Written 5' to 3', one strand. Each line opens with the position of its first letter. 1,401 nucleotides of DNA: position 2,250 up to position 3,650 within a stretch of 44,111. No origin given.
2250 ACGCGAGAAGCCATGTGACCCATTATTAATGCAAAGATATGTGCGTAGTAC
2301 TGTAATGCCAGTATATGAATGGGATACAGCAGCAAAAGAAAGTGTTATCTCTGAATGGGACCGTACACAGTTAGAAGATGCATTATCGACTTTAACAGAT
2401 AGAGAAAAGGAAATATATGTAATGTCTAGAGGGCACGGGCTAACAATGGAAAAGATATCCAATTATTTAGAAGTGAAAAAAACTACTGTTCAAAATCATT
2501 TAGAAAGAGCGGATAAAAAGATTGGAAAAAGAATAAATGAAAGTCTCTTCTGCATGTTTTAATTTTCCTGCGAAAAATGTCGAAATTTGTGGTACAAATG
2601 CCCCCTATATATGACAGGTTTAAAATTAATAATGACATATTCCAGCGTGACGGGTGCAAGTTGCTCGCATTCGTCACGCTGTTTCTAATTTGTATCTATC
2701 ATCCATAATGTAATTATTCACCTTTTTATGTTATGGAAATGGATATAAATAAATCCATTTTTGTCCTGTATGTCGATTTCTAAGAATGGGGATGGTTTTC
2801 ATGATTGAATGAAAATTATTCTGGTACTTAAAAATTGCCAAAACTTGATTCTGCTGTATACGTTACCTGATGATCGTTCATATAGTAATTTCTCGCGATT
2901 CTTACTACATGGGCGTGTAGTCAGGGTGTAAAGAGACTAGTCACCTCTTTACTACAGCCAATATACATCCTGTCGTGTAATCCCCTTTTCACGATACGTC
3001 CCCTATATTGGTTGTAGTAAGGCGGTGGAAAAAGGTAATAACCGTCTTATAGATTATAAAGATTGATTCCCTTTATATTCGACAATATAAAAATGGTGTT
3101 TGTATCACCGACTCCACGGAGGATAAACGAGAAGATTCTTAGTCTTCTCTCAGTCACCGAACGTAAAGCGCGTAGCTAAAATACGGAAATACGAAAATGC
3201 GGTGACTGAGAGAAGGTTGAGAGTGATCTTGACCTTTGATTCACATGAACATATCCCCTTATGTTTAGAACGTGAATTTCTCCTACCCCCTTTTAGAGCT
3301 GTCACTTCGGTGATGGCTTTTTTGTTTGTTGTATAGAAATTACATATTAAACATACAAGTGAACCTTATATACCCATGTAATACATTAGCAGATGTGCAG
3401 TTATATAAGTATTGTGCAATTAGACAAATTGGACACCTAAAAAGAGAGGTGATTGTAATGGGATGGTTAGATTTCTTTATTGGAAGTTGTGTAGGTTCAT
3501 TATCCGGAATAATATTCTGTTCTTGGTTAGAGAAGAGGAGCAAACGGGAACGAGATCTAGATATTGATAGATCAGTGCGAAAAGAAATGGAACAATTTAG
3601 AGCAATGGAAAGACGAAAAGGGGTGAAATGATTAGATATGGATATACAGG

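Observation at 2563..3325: ~760-nt ORF-free, highly structured + strand locus between the late sigma-like gene and the late genes: candidate large ncRNA or antitermination leader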

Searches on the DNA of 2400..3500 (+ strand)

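Call 4: search_rna_families(source=window, start=2400, end=3500, threshold=evalue, max_evalue=10, show_alignments=3)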
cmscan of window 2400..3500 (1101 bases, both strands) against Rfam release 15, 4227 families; matches with E-value up to 10: 10.
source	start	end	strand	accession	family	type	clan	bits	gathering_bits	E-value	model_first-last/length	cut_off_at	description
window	3236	3323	+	RF01820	RsaE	Gene; sRNA;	-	28.2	79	0.025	1-112/112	no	RNA Staph. aureus E (RoxS)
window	2716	2761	-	RF00032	Histone3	Cis-reg;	-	20.2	34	0.012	1-46/46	no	Histone 3' UTR stem-loop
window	3289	3372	+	RF01858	RsaF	Gene; sRNA;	-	19.9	60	0.53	1-119/119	no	RNA Staph. aureus F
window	2940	3030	+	RF03467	mir-2851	Gene; miRNA;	CL00142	19.5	85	1.9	1-90/90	no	mir-2851 microRNA precursor family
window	3050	3146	+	RF00149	snoZ103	Gene; snRNA; snoRNA; CD-box;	-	19.3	44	1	1-100/100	no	Small nucleolar RNA Z103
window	3135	3224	+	RF04147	MIR6224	Gene; miRNA;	-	19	171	0.51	1-176/176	no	MIR6224 microRNA precursor family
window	2637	2762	+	RF01796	frnS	Gene; sRNA;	-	19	60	1.9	1-119/119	no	Fumarate/nitrate reductase regulator sRNA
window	3115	3225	+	RF00185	Flavi_CRE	Cis-reg;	-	18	42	3.1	1-96/96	no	Flavivirus 3' UTR cis-acting replication element (CRE)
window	2930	3040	+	RF03603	mir-4899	Gene; miRNA;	-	15.9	85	8.9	1-87/87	no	mir-4899 microRNA precursor family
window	3112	3141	+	RF03001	leuA-Halobacteria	Cis-reg;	-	13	47.9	9.6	1-53/53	no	leuA-Halobacteria RNA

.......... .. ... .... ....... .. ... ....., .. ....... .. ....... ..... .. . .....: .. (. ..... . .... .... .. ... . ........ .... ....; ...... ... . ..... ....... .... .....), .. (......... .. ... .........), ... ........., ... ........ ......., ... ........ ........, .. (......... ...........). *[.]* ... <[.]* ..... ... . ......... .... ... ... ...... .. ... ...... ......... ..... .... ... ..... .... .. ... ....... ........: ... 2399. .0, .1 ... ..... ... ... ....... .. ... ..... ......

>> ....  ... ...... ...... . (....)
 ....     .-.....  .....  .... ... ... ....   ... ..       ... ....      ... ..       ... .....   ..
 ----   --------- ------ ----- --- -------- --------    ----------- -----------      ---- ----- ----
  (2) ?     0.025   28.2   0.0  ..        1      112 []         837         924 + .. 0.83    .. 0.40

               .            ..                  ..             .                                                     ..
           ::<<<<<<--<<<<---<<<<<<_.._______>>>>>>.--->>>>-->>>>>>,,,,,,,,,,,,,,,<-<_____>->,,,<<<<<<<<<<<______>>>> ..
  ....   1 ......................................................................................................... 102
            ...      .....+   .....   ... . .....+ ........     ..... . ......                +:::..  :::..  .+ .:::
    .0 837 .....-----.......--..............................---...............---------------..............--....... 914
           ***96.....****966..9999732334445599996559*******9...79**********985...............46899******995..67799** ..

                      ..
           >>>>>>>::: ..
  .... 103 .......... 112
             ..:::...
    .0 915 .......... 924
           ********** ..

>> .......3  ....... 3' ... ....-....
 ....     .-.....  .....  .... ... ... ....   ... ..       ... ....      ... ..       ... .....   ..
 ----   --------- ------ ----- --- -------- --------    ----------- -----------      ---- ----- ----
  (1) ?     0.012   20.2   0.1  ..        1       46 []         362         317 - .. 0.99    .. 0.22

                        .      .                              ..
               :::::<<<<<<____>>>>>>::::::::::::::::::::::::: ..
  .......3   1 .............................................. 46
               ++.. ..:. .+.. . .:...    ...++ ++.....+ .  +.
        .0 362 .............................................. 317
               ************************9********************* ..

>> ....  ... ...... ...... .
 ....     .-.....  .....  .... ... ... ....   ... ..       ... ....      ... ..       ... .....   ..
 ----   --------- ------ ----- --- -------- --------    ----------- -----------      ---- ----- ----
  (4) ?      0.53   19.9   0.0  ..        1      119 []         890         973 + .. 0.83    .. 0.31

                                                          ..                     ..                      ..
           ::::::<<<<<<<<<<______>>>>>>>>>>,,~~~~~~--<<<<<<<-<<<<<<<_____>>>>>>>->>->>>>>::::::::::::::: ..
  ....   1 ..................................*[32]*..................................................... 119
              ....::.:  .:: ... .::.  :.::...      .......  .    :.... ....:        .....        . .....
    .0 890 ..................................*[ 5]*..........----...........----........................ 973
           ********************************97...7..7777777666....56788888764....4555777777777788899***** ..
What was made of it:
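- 3236..3323 (+): RsaE/RoxS-like module. It comprises hairpin 3239-3277 with a CCCC loop (motif d, 3255-3258), the single strand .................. (motif e, 3286-3290), and the terminator. Rfam RF01820 gives 28.2 bits, E 0.025 (call 4).
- On RsaE/RoxS (RF01820): Window 3236-3323 scores 28.2 bits, E 0.025 (call 4).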

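Call 5: search_dna_similar(query=window:2563-3325:+, collection=phages, mode=distant, max_rows=40)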
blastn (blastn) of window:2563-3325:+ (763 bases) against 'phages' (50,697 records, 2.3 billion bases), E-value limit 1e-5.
Records with a match: 22; places in all: 23; records where one place covers at least 80% of the query: 0.
Best place of each record, by identity: 80-90% 15; 60-80% 7.
By first word of the organism name: Bacillus 20; Staphylococcus 2.
By host as written in the record: Bacillus thuringiensis 4; Bacillus cereus 3; Bacillus thuringiensis serovar tenebrionis strain YBT-1765 2; Staphylococcus pasteuri 2; Bacillus cereus/thuringiensis group 2; Bacillus thuringiensis 4J1 2; Bacillus thuringiensis subsp. Kurstaki 2; Bacillus cereus S58 1; and 4 more.
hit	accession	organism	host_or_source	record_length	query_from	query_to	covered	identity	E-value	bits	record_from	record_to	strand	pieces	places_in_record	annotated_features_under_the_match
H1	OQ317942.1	Bacillus phage 0105phi7-2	Bacillus thuringiensis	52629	69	760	37%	79.6%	8e-39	232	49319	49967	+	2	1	none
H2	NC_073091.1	Bacillus phage 0105phi7-2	Bacillus thuringiensis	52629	69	760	37%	79.6%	8e-39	232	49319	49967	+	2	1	none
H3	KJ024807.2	Bacillus phage vB_BtS_BMBtp3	Bacillus thuringiensis serovar ...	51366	1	731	28%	87.6%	2e-39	266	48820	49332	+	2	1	none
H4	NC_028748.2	Bacillus phage vB_BtS_BMBtp3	Bacillus thuringiensis serovar ...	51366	1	731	28%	87.6%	2e-39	266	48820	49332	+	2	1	none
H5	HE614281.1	Staphylococcus phage SpaA1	Staphylococcus pasteuri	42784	7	731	28%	87.7%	2e-40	264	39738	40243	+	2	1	none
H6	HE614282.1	Bacillus phage BceA1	Bacillus cereus/thuringiensis group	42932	7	731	28%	87.7%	2e-40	264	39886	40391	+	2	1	none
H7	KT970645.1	Bacillus phage phi4J1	Bacillus thuringiensis 4J1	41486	7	731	28%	87.7%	2e-40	264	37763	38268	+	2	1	hypothetical protein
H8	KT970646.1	Bacillus phage phiS58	Bacillus cereus S58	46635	7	731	28%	87.7%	2e-40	264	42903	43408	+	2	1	hypothetical protein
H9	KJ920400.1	Bacillus phage Waukesha92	Bacillus thuringiensis subsp. Kurstaki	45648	7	731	28%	87.7%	2e-40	264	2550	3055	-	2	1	none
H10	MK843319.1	Bacillus phage vB_BthS-TP21T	-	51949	7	731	28%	87.7%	2e-40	264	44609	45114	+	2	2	none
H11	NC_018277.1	Staphylococcus phage SpaA1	Staphylococcus pasteuri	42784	7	731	28%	87.7%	2e-40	264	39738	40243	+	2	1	none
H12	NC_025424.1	Bacillus phage Waukesha92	Bacillus thuringiensis subsp. Kurstaki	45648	7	731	28%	87.7%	2e-40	264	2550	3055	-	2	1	none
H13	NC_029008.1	Bacillus phage phi4J1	Bacillus thuringiensis 4J1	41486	7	731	28%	87.7%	2e-40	264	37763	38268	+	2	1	hypothetical protein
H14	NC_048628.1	Bacillus phage BceA1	Bacillus cereus/thuringiensis group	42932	7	731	28%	87.7%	2e-40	264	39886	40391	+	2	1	none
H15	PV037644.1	Bacillus phage vB_BcM_CUBc25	Bacillus cereus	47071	11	731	27%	82.6%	7e-33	209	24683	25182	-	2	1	hypothetical protein (x4)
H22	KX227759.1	Bacillus phage PfIS075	Bacillus cereus IS075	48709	58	600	18%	84.5%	2e-14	153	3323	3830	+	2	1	none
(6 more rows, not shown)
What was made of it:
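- In the phage records, which presumably start near the packaging genes, the element lies 2-3 kb from a record end (call 5).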

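Call 6: search_dna_similar(query=window:2563-3325:+, collection=plasmids, mode=distant, max_rows=40)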
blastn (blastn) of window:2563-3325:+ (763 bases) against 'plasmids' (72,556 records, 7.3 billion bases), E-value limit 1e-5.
Records with a match: 165; places in all: 189; records where one place covers at least 80% of the query: 5.
Best place of each record, by identity: 95-99% 4; 90-95% 9; 80-90% 62; 60-80% 90.
By first word of the organism name: Bacillus 165.
By predicted mobility (MOB-suite, as given by PLSDB): non-mobilizable 147; mobilizable 10; conjugative 8.
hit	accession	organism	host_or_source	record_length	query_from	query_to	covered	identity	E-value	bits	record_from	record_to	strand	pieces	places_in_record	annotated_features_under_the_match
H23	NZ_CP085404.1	Bacillus anthracis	single cell,soil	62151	62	763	90%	77.6%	1e-111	516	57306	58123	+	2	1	none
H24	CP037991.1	Bacillus mycoides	soil core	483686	73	760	90%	72.1%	1e-87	332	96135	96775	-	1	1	none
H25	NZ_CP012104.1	Bacillus thuringiensis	whole organism,soil sample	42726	60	760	92%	69.9%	8e-89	334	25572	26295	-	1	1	none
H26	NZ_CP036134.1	Bacillus mycoides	cell culture,soil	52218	69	760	91%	68.0%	3e-56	227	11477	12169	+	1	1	none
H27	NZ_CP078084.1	Bacillus tropicus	Cell culture,soil sample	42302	65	760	91%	65.6%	1e-30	142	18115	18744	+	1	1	none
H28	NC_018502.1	Bacillus thuringiensis HD-771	-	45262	58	598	68%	81.7%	2e-116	493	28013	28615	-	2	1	none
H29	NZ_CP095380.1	Bacillus cereus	cell cuture,Pond silt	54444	67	669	75%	73.5%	4e-67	326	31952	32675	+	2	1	none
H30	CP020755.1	Bacillus thuringiensis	Single cell,Tissue, animal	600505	58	526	61%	87.6%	1e-163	583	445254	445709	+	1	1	hypothetical protein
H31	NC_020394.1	Bacillus thuringiensis serovar thuringiensis str. IS5056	-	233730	58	526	61%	87.6%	1e-163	583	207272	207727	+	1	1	none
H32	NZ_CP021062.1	Bacillus thuringiensis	Environment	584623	58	526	61%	87.6%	1e-163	583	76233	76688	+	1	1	none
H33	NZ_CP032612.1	Bacillus thuringiensis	single cell,soil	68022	58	526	61%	84.7%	7e-147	528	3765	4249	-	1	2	none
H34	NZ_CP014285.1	Bacillus thuringiensis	cell culture,soil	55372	58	526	61%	84.7%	7e-147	528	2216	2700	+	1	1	none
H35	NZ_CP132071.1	Bacillus mycoides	whole organism,soil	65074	58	760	66%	71.3%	3e-30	208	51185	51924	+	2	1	none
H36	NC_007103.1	Bacillus cereus E33L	-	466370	62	529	61%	72.6%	3e-56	226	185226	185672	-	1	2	none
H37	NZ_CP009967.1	Bacillus cereus E33L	Microbial isolate culture,Animal, ...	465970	62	529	61%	72.6%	3e-56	226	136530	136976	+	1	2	none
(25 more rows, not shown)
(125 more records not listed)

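Call 12: get_annotated_region(hit=H23, flank=1500)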
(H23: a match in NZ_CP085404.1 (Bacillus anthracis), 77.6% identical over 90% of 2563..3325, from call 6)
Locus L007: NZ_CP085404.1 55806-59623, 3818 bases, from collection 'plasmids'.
description: Bacillus anthracis strain CMF9 plasmid unnamed2, complete sequence
organism: Bacillus anthracis (NCBI taxid 1392)
taxonomy: Bacteria; Bacillota; Bacilli; Bacillales; Bacillaceae; Bacillus; Bacillus anthracis
host: -; source: single cell,soil; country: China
typing (MOB-suite, as given by PLSDB): non-mobilizable; replicon rep_cluster_1520
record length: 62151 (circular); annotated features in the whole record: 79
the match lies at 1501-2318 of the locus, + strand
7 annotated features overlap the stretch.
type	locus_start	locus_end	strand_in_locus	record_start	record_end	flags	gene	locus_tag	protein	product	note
CDS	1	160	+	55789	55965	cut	-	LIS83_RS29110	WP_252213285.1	hypothetical protein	-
CDS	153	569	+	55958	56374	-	-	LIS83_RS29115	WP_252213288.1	DUF1064 domain-containing protein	-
CDS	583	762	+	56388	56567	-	-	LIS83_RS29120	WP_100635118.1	hypothetical protein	-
CDS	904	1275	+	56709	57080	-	-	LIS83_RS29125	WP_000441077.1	ArpU family phage packaging/lysis transcriptional regulator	GO:0006355 - regulation of DNA-templated transcription [Evidence IEA]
CDS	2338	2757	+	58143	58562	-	-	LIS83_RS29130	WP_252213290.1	hypothetical protein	-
CDS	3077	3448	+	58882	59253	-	-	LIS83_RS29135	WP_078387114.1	hypothetical protein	-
CDS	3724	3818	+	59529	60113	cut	-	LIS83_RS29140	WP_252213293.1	recombinase family protein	GO:0006310 - DNA recombination [Evidence IEA]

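Call 13: get_annotated_region(hit=H24, flank=1500)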
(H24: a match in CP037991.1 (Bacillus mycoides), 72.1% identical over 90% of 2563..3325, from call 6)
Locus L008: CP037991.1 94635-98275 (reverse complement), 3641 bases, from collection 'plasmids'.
description: Bacillus mycoides strain TH26 plasmid unnamed1, complete sequence
organism: Bacillus mycoides (NCBI taxid 1405)
taxonomy: Bacteria; Bacillota; Bacilli; Bacillales; Bacillaceae; Bacillus; Bacillus mycoides
host: -; source: soil core; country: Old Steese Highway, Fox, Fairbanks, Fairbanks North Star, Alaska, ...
typing (MOB-suite, as given by PLSDB): non-mobilizable; replicon rep_cluster_125
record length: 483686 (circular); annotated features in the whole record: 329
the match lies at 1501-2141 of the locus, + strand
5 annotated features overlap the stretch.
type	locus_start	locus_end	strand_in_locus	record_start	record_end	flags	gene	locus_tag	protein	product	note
CDS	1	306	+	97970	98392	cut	-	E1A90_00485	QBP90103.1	DUF1064 domain-containing protein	-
CDS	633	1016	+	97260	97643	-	-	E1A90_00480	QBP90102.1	ArpU family transcriptional regulator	-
CDS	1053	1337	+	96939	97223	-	-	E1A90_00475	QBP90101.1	hypothetical protein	-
CDS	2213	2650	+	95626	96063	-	-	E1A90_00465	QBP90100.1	DUF3908 domain-containing protein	-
CDS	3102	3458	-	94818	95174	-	-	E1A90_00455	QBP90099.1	carboxymuconolactone decarboxylase family protein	-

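Call 14: get_annotated_region(hit=H25, flank=1500)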
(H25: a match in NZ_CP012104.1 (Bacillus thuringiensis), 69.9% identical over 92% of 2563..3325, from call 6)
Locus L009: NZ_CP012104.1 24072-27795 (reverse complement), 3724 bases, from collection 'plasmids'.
description: Bacillus thuringiensis strain HS18-1 plasmid pHS18-5, complete sequence
organism: Bacillus thuringiensis (NCBI taxid 1428)
taxonomy: Bacteria; Bacillota; Bacilli; Bacillales; Bacillaceae; Bacillus; Bacillus thuringiensis
host: -; source: whole organism,soil sample; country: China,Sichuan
typing (MOB-suite, as given by PLSDB): non-mobilizable; replicon rep_cluster_1396
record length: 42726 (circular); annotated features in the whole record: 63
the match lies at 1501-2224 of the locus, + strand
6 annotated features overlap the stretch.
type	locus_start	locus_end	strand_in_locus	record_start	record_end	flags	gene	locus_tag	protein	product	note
CDS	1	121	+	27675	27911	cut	-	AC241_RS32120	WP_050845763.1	DUF6440 family protein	-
CDS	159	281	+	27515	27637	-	-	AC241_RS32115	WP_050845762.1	DUF3983 domain-containing protein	-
CDS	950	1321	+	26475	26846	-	-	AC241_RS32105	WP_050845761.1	ArpU family phage packaging/lysis transcriptional regulator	GO:0006355 - regulation of DNA-templated transcription [Evidence IEA]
CDS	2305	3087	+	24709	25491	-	-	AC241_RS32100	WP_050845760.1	hypothetical protein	-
CDS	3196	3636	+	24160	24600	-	-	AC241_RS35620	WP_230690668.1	hypothetical protein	-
CDS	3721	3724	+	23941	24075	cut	-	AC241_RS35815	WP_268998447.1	hypothetical protein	-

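Call 15: get_annotated_region(hit=H26, flank=1500)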
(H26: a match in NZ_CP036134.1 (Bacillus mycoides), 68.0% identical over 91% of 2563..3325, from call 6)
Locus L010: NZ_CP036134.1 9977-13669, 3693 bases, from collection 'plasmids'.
description: Bacillus mycoides strain JAS823 plasmid p52
organism: Bacillus mycoides (NCBI taxid 1405)
taxonomy: Bacteria; Bacillota; Bacilli; Bacillales; Bacillaceae; Bacillus; Bacillus mycoides
host: -; source: cell culture,soil; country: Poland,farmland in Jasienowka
typing (MOB-suite, as given by PLSDB): non-mobilizable; replicon rep_cluster_1396
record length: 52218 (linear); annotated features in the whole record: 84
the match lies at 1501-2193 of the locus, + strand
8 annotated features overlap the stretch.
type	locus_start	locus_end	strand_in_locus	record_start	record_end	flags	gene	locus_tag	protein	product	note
CDS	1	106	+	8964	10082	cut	-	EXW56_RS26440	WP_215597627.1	RNA-guided endonuclease TnpB family protein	-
CDS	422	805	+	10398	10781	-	-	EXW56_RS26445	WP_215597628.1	ArpU family phage packaging/lysis transcriptional regulator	GO:0006355 - regulation of DNA-templated transcription [Evidence IEA]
CDS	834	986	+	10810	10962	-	-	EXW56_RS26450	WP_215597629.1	hypothetical protein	-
CDS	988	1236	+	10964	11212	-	-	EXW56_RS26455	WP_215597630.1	hypothetical protein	-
CDS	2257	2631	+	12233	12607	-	-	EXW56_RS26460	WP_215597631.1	hypothetical protein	-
CDS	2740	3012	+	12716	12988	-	-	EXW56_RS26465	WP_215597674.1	hypothetical protein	-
CDS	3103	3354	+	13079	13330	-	-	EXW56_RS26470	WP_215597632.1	transcription initiation factor TFIIIB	-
CDS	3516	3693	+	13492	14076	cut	-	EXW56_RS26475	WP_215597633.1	recombinase family protein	GO:0006310 - DNA recombination [Evidence IEA]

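Call 16: get_annotated_region(hit=H27, flank=1500)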
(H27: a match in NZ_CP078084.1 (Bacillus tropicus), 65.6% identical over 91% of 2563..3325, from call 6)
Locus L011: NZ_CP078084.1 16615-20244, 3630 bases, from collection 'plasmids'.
description: Bacillus tropicus strain EMB20 plasmid pBEMB20-3, complete sequence
organism: Bacillus tropicus (NCBI taxid 2026188)
taxonomy: Bacteria; Bacillota; Bacilli; Bacillales; Bacillaceae; Bacillus; Bacillus tropicus
host: -; source: Cell culture,soil sample; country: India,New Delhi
typing (MOB-suite, as given by PLSDB): non-mobilizable
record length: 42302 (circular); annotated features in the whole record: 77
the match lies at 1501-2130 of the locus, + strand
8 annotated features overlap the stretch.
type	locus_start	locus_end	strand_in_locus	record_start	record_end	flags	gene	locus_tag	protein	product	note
CDS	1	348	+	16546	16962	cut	-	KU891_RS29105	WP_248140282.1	RusA family crossover junction endodeoxyribonuclease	-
CDS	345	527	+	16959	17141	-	-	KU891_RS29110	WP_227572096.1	hypothetical protein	-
CDS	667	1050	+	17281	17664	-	-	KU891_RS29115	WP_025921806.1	ArpU family phage packaging/lysis transcriptional regulator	GO:0006355 - regulation of DNA-templated transcription [Evidence IEA]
CDS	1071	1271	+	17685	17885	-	-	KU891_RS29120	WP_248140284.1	DUF1653 domain-containing protein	-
CDS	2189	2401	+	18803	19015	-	-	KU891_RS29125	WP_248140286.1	hypothetical protein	-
CDS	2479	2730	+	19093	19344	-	-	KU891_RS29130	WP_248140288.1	hypothetical protein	-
CDS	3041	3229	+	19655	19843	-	-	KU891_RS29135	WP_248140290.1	hypothetical protein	-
CDS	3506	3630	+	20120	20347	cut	-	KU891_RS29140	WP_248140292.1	hypothetical protein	-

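Call 17: get_annotated_region(hit=H1, flank=1500)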
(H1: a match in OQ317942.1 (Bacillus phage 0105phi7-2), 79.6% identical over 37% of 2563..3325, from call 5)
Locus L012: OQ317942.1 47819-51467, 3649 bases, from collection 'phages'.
description: Bacillus phage 0105phi7-2, complete genome.
organism: Bacillus phage 0105phi7-2 (NCBI taxid 3025408)
taxonomy: Viruses; Duplodnaviria; Heunggongvirae; Uroviricota; Caudoviricetes
host: Bacillus thuringiensis; source: -; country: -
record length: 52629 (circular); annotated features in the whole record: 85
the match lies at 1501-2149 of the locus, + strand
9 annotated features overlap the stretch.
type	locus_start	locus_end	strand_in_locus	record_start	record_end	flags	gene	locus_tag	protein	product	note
CDS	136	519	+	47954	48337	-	-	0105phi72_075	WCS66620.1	putative ArpU-like transcripition activiator of late transcription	HHpred match to TIGR01637 ArpU family InterPro: IPR006524 and TIGR01636 RinA, InterPro: IRP006523; Both are prophage ...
CDS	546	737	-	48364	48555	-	-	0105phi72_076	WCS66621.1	hypothetical protein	member of small family of 62 residue proteins in Bacillus chromosomes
CDS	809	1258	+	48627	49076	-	-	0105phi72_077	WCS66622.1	DNA N-6-adenine methyltransferase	HHpred match to TIGR01712 (Interpro:IPR008593) phage N-6-adenine-methyltransferase, and related models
CDS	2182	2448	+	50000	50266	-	-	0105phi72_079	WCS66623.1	hypothetical protein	member of small family of 90 residue proteins from Bacillus genomes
CDS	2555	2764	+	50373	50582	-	-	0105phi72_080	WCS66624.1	hypothetical protein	Some blastP matches are annotated with an 18 residue longer N-terminal end; member of large 70 residue family in ...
CDS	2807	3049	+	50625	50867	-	-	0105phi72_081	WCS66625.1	hypothetical protein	There is length heterogeneiticy of the BlastP matches on both N and C-terminii; Most homologs are in Bacillus, but a ...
CDS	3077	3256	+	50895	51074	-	-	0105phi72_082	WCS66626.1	hypothetical protein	member of 60-70 residue family in Bacillus chromosomes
CDS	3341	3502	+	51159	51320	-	-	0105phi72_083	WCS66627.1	hypothetical protein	The middle section of the sequence diverges rapidly in sequence and length relative to the terminal sequences; member ...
CDS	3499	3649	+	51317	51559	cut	-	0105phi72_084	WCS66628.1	hypothetical protein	member of 80 residue family in Bacillus chromosomes and phages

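Call 18: get_annotated_region(hit=H3, flank=1500)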
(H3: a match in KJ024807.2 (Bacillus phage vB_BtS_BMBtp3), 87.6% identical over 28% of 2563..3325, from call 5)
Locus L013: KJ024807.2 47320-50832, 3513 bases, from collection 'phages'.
description: Bacillus phage vB_BtS_BMBtp3, complete genome.
organism: Bacillus phage vB_BtS_BMBtp3 (NCBI taxid 1445809)
taxonomy: Viruses; Duplodnaviria; Heunggongvirae; Uroviricota; Caudoviricetes; Waukeshavirus; Waukeshavirus BMBtp3
host: Bacillus thuringiensis serovar tenebrionis strain YBT-1765; source: -; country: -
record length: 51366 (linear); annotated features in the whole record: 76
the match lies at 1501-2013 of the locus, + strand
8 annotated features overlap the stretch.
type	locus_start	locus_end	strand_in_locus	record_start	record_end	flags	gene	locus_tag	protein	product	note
CDS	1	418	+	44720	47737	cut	-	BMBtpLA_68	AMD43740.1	mobile element protein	-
CDS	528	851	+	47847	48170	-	-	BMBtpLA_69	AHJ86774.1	hypothetical protein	-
CDS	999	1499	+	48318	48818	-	-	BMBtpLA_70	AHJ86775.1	positive control sigma-like factor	-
CDS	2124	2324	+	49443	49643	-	-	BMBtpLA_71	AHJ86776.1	hypothetical protein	-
CDS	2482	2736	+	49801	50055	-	-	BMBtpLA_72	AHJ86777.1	hypothetical protein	-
CDS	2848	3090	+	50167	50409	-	-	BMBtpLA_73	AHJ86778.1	hypothetical protein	-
CDS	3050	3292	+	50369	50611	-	-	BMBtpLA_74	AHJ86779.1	hypothetical protein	-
CDS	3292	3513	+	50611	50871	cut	-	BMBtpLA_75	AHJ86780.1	hypothetical protein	-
